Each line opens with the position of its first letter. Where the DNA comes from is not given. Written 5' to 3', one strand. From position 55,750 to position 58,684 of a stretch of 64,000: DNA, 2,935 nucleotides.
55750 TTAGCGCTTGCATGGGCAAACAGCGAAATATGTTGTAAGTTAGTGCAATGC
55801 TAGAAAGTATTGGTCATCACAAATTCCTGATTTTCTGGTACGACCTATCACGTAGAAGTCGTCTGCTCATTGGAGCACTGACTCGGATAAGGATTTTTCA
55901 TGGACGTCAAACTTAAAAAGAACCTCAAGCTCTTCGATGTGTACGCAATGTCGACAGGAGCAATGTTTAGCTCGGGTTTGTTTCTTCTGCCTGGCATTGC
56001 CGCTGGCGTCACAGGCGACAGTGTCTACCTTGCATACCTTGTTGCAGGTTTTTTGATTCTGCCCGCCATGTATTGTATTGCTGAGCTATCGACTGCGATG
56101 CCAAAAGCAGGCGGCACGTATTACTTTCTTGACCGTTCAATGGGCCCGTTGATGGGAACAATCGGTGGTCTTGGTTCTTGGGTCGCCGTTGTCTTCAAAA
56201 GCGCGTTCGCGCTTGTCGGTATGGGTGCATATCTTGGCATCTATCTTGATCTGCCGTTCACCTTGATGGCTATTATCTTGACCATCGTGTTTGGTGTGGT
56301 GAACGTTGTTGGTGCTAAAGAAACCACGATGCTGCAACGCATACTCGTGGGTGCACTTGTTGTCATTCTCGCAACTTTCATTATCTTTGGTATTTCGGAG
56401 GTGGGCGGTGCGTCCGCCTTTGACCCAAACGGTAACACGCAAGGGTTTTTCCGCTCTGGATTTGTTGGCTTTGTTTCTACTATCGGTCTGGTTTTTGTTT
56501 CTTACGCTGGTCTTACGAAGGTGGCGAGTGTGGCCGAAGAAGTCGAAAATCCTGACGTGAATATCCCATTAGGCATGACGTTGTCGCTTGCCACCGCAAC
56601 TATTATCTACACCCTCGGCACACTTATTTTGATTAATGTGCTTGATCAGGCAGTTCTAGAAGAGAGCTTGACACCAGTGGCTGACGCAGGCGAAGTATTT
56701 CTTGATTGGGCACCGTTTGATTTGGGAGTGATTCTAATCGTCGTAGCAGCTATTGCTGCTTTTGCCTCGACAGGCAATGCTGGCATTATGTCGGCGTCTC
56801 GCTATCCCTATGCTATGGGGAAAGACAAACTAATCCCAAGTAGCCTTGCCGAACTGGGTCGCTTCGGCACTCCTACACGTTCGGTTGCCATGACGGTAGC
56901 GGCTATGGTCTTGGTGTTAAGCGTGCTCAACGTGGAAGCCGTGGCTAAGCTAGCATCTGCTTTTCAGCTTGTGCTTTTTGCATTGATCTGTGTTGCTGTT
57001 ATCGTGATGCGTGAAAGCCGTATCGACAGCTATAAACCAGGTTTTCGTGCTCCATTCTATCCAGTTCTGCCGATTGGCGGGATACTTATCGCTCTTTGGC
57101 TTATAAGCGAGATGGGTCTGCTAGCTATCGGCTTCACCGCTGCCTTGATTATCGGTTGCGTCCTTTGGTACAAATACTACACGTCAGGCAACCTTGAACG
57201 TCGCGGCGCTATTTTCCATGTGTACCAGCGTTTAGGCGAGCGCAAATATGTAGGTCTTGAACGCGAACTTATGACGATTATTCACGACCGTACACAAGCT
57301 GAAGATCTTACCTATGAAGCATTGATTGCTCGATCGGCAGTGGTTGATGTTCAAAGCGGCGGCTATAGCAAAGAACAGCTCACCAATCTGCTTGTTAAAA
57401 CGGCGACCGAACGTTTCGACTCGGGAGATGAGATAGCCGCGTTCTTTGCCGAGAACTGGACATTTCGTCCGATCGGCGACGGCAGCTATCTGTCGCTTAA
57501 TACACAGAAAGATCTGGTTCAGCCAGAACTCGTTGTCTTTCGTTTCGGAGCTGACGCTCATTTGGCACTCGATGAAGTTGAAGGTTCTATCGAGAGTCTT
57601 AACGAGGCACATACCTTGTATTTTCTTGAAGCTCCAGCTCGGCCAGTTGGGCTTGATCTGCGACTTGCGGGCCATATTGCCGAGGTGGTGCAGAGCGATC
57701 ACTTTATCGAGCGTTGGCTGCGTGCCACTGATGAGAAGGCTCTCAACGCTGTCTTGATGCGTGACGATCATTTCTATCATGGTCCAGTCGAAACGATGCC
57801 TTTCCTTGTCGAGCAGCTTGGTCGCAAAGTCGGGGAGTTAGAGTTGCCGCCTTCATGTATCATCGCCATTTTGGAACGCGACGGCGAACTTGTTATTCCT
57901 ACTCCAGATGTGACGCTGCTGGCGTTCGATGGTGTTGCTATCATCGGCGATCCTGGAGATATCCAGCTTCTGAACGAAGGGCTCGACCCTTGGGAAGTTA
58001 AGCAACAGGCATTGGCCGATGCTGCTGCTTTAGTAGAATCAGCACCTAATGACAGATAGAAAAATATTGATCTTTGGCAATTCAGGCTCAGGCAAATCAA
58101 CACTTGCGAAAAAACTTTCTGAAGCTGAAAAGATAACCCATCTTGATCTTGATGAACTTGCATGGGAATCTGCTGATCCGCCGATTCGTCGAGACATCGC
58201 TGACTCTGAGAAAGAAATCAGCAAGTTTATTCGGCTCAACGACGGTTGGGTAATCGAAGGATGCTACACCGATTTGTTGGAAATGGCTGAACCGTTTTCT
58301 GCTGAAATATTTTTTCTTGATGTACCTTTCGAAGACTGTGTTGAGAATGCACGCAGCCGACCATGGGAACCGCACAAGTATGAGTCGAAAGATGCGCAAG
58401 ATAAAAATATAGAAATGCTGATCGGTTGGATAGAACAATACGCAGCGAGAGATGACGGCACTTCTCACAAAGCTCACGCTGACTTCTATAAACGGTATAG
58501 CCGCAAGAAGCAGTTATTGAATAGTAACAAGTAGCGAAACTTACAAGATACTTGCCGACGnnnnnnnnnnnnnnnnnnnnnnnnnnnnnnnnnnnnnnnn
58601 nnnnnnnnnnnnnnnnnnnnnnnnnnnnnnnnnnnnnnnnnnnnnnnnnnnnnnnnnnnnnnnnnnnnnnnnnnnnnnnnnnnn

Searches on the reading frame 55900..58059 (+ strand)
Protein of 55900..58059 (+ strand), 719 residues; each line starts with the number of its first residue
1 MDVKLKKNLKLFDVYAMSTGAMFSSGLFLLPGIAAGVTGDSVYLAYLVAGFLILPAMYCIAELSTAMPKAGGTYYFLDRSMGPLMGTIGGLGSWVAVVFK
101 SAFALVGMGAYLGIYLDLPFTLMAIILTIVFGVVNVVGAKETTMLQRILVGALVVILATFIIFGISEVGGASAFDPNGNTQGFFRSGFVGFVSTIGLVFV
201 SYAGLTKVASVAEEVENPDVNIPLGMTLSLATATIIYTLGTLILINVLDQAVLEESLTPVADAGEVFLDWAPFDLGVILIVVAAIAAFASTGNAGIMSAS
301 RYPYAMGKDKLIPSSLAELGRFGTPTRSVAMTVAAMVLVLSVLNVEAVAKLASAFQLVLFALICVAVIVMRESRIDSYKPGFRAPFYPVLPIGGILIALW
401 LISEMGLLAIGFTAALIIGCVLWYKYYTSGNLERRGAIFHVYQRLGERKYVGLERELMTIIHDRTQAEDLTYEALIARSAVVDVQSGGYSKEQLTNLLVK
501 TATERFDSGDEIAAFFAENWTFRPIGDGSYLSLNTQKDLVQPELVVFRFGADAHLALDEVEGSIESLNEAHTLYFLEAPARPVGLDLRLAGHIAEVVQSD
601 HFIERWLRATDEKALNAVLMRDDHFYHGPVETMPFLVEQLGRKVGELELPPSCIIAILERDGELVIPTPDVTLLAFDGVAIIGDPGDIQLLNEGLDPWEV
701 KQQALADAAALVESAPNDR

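Call 41: search_protein_families(library=ncbifam, proteins=[window:55900-58059:+], max_evalue=0.00001)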
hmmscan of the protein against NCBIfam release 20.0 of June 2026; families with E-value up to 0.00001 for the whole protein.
window:55900-58059:+ (719 aa): 21 families
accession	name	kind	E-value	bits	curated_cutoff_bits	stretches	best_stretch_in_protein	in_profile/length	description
TIGR00909.1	2A0306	subfamily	3.4e-55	187.7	556.8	1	5-424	1-427/429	amino acid transporter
NF053761.1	BrChAATpBcaP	equivalog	7.9e-46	157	690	2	113-427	152-452/460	branched-chain amino acid transporter BcaP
TIGR00908.1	2A0305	equivalog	2e-27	96.2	381.75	1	4-428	4-427/442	ethanolamine permease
TIGR00906.1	2A0303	subfamily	5.2e-27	94.5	681.7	2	121-372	166-428/602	cationic amino acid transport permease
NF008466.1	PRK11357.1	equivalog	7.2e-21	74.6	800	1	4-405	5-409/446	fructoselysine/psicoselysine transporter FrlA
TIGR00911.1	2A0308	subfamily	1.3e-20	73.4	701.8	1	3-389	42-435/505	L-type amino acid transporter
NF047867.1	AA_transp_ThrP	exception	8.7e-20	71.1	850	1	5-345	8-351/461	bifunctional threonine/serine APC transporter ThrP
NF008016.0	PRK10746.1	equivalog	2.4e-19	69.7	799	1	5-345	8-351/461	amino acid permease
NF008484.0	PRK11387.1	equivalog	3.1e-19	69.3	716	1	4-407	11-428/471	S-methylmethionine permease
TIGR01773.1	GABAperm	equivalog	4.6e-19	68.5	678.1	1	4-406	9-422/452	GABA permease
NF008245.0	PRK11021.1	equivalog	5.5e-19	68.5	284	1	5-351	4-347/419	L-methionine/branched-chain amino acid transporter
NF007929.0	PRK10644.1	equivalog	1e-18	67.3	574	1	9-424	10-424/445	arginine/agmatine antiporter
NF007594.0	PRK10238.1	equivalog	2.7e-17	62.8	848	1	4-388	9-402/456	aromatic amino acid transporter AroP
NF007602.0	PRK10249.1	equivalog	5.6e-17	61.8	851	1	5-390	19-413/458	phenylalanine transporter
NF007876.0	PRK10580.1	equivalog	1.4e-16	60.5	736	1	3-369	5-375/457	proline-specific permease ProY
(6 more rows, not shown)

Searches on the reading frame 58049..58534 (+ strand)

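Call 41: search_protein_families(library=ncbifam, proteins=[window:58049-58534:+], max_evalue=0.00001)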
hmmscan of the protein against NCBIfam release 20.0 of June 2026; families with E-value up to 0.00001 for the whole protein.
window:58049-58534:+ (161 aa): 3 families
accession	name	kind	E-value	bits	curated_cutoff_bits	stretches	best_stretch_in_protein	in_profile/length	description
NF004861.0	PRK06217.1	equivalog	6.6e-16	58.2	203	1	4-146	2-149/183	hypothetical protein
NF005576.0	PRK07261.1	equivalog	1.7e-15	57.2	224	1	5-159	2-156/171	DNA topology modulation protein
NF005994.0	PRK08118.1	equivalog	3.6e-15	56.4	215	1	4-134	2-133/172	DNA topology modulation protein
